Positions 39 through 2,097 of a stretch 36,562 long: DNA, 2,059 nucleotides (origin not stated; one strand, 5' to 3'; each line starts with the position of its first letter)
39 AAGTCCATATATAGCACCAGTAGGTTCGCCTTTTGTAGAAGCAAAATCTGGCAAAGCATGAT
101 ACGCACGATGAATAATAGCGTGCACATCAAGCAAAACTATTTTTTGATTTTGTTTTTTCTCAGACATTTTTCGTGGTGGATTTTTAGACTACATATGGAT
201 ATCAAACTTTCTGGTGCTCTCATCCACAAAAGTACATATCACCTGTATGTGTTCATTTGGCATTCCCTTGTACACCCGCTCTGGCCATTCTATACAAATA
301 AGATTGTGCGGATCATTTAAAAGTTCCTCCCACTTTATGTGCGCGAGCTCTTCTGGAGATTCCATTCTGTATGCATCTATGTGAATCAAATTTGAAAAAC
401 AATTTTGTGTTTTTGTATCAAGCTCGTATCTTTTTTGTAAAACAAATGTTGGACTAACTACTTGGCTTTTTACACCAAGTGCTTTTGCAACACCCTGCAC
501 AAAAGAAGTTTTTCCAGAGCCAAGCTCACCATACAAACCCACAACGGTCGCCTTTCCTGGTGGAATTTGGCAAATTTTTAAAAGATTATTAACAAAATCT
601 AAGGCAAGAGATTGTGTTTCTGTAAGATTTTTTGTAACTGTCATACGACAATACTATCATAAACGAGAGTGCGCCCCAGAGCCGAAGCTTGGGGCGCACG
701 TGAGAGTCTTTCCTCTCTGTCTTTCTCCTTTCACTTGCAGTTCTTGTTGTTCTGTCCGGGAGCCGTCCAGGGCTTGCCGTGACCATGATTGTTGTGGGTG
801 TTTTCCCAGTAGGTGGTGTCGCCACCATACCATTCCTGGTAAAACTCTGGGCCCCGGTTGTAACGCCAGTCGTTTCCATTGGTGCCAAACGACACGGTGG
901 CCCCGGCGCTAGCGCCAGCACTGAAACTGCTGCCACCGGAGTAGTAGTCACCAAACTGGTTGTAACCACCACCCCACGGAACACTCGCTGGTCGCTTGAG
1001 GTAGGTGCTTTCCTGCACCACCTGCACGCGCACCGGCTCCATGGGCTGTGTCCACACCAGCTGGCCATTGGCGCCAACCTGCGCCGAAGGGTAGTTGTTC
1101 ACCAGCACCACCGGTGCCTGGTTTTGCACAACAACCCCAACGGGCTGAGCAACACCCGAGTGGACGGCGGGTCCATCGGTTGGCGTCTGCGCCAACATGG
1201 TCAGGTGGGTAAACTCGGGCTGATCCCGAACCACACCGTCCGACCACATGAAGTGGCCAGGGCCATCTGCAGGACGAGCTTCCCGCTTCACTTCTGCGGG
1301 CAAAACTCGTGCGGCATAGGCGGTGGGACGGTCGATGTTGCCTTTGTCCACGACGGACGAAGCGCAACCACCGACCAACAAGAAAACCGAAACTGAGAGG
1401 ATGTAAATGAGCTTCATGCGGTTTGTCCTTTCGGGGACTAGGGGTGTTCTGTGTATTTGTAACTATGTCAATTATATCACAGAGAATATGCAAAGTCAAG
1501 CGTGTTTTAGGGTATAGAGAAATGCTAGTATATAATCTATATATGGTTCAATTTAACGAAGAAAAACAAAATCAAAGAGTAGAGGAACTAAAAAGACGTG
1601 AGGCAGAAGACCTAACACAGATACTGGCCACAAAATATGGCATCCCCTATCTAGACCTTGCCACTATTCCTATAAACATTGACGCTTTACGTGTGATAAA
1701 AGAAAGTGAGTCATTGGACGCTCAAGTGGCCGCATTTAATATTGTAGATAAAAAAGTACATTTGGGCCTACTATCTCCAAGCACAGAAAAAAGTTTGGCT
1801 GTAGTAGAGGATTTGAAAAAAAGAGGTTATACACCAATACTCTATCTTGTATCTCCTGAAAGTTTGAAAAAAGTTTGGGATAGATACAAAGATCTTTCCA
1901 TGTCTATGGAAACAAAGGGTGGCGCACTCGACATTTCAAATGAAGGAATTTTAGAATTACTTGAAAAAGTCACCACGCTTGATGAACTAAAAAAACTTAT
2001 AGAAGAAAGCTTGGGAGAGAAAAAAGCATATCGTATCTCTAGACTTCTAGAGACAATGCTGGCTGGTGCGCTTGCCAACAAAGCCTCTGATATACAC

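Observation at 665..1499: Self-contained high-G+C lipoprotein cassette inserted between tsaE and pilB: probable recent horizontal acquisition wired to a consensus host-type promoter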

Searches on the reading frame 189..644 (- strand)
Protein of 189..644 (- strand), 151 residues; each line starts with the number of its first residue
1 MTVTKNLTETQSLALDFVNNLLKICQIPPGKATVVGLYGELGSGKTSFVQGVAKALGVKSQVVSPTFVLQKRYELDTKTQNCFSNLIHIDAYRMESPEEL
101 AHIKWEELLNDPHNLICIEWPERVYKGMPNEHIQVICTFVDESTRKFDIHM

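Call 6: search_protein_families(library=pfam, proteins=[window:189-644:-], max_evalue=1)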
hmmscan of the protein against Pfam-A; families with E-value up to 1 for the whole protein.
window:189-644:- (151 aa): 12 families
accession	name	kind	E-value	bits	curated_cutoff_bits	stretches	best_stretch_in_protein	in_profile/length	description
PF02367.23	TsaE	-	1.5e-30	106.2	26.6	1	7-145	4-126/128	Threonylcarbamoyl adenosine biosynthesis protein TsaE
PF07693.20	KAP_NTPase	-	0.00036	20.3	20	1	19-58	6-46/293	KAP family P-loop domain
PF05729.18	NACHT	-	0.0013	19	26.7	1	34-115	2-83/167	NACHT domain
PF00004.35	AAA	-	0.0062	17.4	21.2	1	37-69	3-35/131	ATPase family associated with various cellular activities (AAA)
PF13191.12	AAA_16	-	0.027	15.4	32.6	1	26-64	18-57/167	AAA ATPase domain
PF24883.2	NPHP3_N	-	0.042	14.5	24.8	1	31-93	21-82/164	Nephrocystin 3, N-terminal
PF01637.24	ATPase_2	-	0.046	14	33.2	1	21-79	11-67/225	ATPase domain predominantly from Archaea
PF04851.21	ResIII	-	0.097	13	22.5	1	8-93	5-83/164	Type III restriction enzyme, res subunit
PF03308.22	MeaB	-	0.13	11.7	23.1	1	19-57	20-58/273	Methylmalonyl Co-A mutase-associated GTPase MeaB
PF25199.1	nSTAND_NTPase5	-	0.22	11.8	34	1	15-55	22-64/145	Novel STAND NTPase 5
PF25201.1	nSTAND6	-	0.24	11.8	27.7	1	33-98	19-79/148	Novel STAND NTPase 6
PF07728.20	AAA_5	-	0.27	11.7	22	1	37-63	4-31/139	AAA domain (dynein-related subfamily)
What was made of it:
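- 189..644 (-): tsaE (downstream flank, native composition). Pfam PF02367, E = 1.5e-30 (call 6).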

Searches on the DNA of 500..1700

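Call 43: search_rna_families(source=window, start=500, end=1700, threshold=evalue, max_evalue=1)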
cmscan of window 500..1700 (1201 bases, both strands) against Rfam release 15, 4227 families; matches with E-value up to 1: 0.
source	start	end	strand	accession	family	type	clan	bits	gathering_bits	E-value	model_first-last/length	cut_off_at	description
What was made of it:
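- There is no Rfam match (call 43).
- Tried and rejected: No Rfam match at E up to 1 (call 43).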

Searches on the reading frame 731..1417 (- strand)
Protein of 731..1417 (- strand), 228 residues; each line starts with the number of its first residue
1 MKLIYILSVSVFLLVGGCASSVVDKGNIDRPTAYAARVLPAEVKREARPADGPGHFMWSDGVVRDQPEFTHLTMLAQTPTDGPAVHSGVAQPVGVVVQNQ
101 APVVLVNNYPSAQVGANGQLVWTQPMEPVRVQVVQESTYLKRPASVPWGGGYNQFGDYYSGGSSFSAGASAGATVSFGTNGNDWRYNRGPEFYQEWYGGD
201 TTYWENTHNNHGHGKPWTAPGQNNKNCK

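Call 6: search_protein_families(library=pfam, proteins=[window:731-1417:-], max_evalue=1)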
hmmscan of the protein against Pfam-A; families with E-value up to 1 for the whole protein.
window:731-1417:- (228 aa): 0 families

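Call 7: find_homologous_proteins(query=window:731-1417:-, max_evalue=0.01)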
Query window:731-1417:- (228 aa): 1 proteins with E <= 0.01 among 431 candidates.
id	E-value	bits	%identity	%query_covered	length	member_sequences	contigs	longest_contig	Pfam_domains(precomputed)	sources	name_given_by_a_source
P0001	4.6e-155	532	100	100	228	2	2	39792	-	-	-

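Call 8: find_encoding_contigs(protein=window:731-1417:-, flank=10000, max_places=10)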
Protein window:731-1417:- (228 aa): 2 contigs read that carry it; 2 places shown.
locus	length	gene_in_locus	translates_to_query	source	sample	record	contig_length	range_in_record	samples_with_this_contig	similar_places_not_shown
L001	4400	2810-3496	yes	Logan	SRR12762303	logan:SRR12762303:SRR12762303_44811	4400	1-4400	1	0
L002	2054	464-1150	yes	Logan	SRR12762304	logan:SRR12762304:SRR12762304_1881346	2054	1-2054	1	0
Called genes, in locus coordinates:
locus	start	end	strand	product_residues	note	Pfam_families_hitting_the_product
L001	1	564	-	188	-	?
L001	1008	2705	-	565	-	PF00437:T2SSE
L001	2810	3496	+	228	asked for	-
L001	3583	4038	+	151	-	PF02367:TsaE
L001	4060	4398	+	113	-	?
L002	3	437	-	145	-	?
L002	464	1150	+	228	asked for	-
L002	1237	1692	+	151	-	PF02367:TsaE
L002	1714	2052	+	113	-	?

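Call 22: search_protein_representatives(protein=window:731-1417:-)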
Query: 228 residues. Proteins with E-value up to 0.001 (for the whole library): 2; up to 1e-10: 1; up to 1e-30: 1. The best 2 are listed.
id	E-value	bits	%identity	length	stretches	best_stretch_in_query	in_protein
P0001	1.4e-155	532.4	100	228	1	1-228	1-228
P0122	4.0e-04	36.5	41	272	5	67-107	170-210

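Call 42: find_homologous_proteins(query=A2, max_evalue=0.01)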
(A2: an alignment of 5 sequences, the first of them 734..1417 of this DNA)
Query A2 (5 sequences) (228 aa, profile of the alignment): 4 proteins with E <= 0.01 among 8000 candidates.
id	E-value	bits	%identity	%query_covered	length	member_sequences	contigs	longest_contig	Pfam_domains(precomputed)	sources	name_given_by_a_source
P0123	3.8e-131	455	24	63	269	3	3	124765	-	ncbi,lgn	-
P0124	1.2e-122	427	29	38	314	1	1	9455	-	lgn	-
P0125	1.9e-87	311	31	38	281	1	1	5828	-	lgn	-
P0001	6.4e-73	264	100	100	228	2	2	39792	-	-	-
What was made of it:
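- No member was found outside this slot in 5.8 billion proteins (call 42).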

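Call 46: find_encoding_contigs(protein=P0125, flank=6000, max_places=3)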
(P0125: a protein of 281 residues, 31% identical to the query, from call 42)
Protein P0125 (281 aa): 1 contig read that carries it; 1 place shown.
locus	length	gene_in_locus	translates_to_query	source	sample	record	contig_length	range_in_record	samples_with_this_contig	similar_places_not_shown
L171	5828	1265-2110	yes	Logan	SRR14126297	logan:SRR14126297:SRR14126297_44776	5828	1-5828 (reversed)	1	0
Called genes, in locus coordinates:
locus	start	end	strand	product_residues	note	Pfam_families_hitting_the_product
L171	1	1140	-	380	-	?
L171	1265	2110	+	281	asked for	-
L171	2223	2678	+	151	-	PF02367:TsaE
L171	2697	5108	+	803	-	PF02739:5_3_exonuc_N, PF01367:5_3_exonuc, PF00476:DNA_pol_A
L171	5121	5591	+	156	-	-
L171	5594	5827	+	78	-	?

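Call 54: search_protein_families(library=ncbifam, proteins=[window:734-1417:-], max_evalue=1)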
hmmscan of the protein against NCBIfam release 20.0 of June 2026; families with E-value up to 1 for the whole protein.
window:734-1417:- (228 aa): 0 families
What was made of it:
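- Closest known: Bacterial lipoproteins of the Lgt/Lsp/Lnt pathway. Different: No sequence or family relationship (calls 6, 54).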

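Call 55: predict_structure(alignment_id=A4)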
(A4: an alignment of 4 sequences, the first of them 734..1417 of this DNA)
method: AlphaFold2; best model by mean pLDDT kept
length: 228 residues; sequences in the alignment: 4
mean_pLDDT: 30.9   pTM: 0.13
mean pLDDT of the five models: 30.9, 29.6, 28.4, 26.3, 25.1
residues with pLDDT >= 90: 0; 70-90: 0; 50-70: 15; < 50: 213
segments of 3 or more residues with pLDDT < 50: 16-228
pLDDT, mean of each block of 10 residues (from residue 1): 57 46 34 32 31 32 31 31 29 26 28 27 26 25 24 27 29 29 33 29 30 29 26
secondary structure, 60 per line:
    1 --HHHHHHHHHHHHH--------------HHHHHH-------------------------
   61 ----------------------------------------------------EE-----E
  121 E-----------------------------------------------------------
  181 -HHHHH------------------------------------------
elements in order: H3-15 H30-35 H182-186
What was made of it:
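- Closest known: Bacterial lipoproteins of the Lgt/Lsp/Lnt pathway. Different: The mature part is G/Y/W/N-rich and predicted disordered (call 55).
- Disorder: the AF2 model has a mean pLDDT of 31 (call 55). The protein is predicted to be unstructured (call 55).
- Tried and rejected: The AF2 model has a mean pLDDT of 31 (call 55), so no fold search was run.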

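Call 79: find_related_loci(query=A4, collection=viral_contigs, flank=5000)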
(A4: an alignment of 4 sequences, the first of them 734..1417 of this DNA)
Query A4 (228 aa) in viral_contigs; peptide patterns used: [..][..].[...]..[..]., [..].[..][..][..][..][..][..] (x = any residue, [..] = any of these).
96 stretches matched a pattern, but none encodes a relative of the query by tblastn (E <= 1e-3).

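Call 81: search_dna_similar(query=window:734-1417:-, collection=plasmids, mode=protein, max_evalue=0.01, max_rows=5)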
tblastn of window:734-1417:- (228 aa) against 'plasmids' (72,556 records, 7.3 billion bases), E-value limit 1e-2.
No match.

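Call 82: search_dna_similar(query=window:734-1417:-, collection=phages, mode=protein, max_evalue=0.01, max_rows=5)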
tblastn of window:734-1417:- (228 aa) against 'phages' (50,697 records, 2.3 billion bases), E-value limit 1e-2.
No match.
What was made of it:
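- On Recently acquired genomic island (HGT): Only same-slot family members, or nothing, were found (calls 7, 22, 42, 79, 81, 82).
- No donor homologue was found in any search (calls 7, 22, 42, 79, 81, 82).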

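Call 83: search_solved_structures(query=A4, max_evalue=1)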
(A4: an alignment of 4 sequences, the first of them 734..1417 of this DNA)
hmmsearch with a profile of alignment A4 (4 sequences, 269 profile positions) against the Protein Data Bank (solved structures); distinct sequences matched with E-value up to 1: 4.
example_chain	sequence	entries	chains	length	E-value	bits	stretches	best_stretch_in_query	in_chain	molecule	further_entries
4tsh_B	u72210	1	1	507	0.017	17.8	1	180-227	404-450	Surface protein adhesin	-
3qe5_A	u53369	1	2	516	0.018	17.7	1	180-227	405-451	Major cell-surface adhesin PAc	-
3opu_A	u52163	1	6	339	0.058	16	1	180-227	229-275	SpaP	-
6e3f_A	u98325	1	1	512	0.12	14.9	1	180-222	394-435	Probable cell-surface antigen I/II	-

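Call 84: search_solved_structures(query=A4, max_evalue=0.05, show_alignments=2)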
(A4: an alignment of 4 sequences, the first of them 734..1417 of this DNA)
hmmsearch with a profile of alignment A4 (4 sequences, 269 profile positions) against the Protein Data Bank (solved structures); distinct sequences matched with E-value up to 0.05: 2.
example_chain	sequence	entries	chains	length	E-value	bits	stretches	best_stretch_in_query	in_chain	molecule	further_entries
4tsh_B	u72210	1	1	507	0.017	17.8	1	180-227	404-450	Surface protein adhesin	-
3qe5_A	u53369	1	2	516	0.018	17.7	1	180-227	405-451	Major cell-surface adhesin PAc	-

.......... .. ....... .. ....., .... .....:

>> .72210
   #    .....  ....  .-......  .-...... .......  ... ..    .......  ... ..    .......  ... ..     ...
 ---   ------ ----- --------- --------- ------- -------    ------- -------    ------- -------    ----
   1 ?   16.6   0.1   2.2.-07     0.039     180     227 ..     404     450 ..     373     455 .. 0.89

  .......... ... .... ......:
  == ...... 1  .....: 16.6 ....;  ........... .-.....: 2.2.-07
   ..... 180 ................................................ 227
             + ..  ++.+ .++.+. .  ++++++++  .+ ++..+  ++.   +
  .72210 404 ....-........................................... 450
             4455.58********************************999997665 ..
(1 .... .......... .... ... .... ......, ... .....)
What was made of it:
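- On Streptococcal antigen I/II adhesin C-terminal domain: The family profile matches 4tsh_B and 3qe5_A over 48 residues at only E = 0.017-0.04 (calls 83, 84).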

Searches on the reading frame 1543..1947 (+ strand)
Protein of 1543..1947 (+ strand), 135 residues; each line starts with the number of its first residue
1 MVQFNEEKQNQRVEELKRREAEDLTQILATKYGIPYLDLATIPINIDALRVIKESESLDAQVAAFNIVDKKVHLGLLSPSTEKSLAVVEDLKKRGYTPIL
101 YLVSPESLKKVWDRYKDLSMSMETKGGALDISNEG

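Call 38: find_related_loci(query=A3, collection=metagenome_contigs, flank=4000)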
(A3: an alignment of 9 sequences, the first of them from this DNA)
Query A3 (135 aa) in metagenome_contigs; peptide patterns used: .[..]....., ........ (x = any residue, [..] = any of these).
600 stretches matched a pattern (row limit reached: there are more); 104 encode a relative of the query (tblastn E <= 1e-3); the best 80 are kept; 80 distinct loci.
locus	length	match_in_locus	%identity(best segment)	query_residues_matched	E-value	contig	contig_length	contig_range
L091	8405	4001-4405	59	1-135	9e-53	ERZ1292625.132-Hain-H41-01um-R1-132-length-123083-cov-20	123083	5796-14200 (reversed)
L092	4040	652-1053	54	1-134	2e-49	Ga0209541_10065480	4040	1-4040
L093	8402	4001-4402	60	1-134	2e-49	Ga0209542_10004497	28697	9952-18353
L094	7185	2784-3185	57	1-134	6e-49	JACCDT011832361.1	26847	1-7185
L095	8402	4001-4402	54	1-134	8e-48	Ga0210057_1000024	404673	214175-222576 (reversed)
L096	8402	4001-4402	49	1-134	1e-42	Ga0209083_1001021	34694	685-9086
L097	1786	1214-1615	51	1-134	2e-43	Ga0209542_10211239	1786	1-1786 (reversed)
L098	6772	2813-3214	46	1-134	3e-41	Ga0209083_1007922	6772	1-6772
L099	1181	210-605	50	3-134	7e-41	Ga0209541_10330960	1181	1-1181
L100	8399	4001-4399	45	2-134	3e-39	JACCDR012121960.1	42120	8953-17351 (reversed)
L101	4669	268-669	50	1-134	3e-39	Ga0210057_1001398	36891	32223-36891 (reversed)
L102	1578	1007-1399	46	4-134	7e-39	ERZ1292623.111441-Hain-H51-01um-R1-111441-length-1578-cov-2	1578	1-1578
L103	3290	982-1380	47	2-134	6e-38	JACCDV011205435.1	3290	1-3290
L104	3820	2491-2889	46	2-134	2e-37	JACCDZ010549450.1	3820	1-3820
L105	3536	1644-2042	47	1-133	2e-37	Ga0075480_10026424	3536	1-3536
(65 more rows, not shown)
